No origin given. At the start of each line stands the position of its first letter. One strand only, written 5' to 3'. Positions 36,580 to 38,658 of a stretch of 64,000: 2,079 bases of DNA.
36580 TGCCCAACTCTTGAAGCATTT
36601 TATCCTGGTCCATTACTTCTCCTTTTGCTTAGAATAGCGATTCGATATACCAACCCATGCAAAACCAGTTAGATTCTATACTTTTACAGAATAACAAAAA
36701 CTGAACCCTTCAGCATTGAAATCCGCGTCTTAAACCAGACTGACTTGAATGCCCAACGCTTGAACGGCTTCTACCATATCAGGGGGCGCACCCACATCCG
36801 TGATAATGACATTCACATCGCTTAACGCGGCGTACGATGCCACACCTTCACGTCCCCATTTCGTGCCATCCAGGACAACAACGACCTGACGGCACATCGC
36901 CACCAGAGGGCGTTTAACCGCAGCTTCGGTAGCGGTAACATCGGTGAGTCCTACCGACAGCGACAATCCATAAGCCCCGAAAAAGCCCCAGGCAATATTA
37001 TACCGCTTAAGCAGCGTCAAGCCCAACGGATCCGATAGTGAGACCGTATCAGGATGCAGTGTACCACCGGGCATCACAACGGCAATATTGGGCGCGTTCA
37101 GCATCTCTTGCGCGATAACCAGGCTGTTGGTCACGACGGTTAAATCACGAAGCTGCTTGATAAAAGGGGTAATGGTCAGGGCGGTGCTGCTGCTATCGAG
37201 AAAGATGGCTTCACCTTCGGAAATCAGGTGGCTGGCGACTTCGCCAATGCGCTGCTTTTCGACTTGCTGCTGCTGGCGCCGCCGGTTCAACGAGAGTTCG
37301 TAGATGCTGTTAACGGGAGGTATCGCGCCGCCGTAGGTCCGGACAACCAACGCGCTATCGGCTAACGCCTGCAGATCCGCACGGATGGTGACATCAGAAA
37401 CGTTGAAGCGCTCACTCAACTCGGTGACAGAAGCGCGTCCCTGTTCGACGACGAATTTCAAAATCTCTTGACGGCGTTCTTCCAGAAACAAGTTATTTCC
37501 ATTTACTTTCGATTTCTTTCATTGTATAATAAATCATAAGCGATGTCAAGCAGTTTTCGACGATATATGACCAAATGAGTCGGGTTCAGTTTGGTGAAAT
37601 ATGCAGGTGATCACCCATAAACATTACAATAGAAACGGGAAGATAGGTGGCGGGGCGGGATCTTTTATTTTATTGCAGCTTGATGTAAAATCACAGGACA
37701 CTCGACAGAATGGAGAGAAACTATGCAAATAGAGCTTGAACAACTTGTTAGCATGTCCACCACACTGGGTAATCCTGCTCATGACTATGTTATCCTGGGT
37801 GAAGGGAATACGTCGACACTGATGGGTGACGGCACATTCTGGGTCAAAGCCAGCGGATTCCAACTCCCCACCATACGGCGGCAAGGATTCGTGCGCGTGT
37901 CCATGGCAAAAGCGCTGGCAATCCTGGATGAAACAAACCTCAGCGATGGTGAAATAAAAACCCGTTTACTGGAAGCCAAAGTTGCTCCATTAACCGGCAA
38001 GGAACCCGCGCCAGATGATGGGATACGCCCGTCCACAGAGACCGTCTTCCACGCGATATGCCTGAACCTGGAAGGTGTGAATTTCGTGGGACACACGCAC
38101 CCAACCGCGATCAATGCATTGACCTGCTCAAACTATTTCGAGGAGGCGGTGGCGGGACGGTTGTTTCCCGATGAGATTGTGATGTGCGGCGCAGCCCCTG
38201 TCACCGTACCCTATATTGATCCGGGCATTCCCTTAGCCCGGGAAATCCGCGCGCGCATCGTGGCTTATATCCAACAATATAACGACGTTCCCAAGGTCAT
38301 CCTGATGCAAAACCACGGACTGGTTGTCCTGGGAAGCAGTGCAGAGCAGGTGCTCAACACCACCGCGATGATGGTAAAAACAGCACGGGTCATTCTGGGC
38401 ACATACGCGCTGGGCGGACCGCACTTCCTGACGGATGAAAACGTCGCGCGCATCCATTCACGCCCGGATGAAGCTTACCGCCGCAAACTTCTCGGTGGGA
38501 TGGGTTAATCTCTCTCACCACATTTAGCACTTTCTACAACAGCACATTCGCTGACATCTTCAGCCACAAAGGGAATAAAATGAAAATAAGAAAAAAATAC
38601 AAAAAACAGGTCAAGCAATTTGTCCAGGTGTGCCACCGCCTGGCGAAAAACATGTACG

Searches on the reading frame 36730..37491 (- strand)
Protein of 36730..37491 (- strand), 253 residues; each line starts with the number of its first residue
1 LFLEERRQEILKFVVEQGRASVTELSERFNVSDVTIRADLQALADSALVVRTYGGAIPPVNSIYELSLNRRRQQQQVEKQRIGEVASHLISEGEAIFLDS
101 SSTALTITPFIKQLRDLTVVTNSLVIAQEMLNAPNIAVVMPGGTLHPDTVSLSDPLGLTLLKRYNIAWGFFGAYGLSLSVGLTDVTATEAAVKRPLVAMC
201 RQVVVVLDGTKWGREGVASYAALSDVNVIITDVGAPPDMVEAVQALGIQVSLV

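Call 23: search_protein_families(library=pfam, proteins=[window:36730-37491:-])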
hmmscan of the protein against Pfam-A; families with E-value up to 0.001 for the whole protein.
window:36730-37491:- (253 aa): 5 families
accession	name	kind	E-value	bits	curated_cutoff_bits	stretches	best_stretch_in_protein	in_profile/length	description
PF00455.28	DeoRC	-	1.1e-42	146.1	31.8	1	75-232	2-159/160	DeoR C terminal sensor domain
PF08220.18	HTH_DeoR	-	7.1e-16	58.1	21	1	6-57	1-52/57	DeoR-like helix-turn-helix domain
PF08279.18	HTH_11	-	1.8e-06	28.2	25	1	6-45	1-41/55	HTH domain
PF25212.1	HVO_A0114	-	0.00013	22.2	27.6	1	3-56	20-73/84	HVO_A0114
PF08280.17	HTH_Mga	-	0.0009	19.6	23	0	6-44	6-44/59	M protein trans-acting positive regulator (MGA) HTH domain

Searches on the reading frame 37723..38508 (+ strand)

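Call 23: search_protein_families(library=pfam, proteins=[window:37723-38508:+])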
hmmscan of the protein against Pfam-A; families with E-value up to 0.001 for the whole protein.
window:37723-38508:+ (261 aa): 1 family
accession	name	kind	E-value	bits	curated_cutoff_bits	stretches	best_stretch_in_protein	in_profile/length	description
PF00596.27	Aldolase_II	-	9.5e-22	78.2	22.2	1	19-224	12-182/183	Class II Aldolase and Adducin N-terminal domain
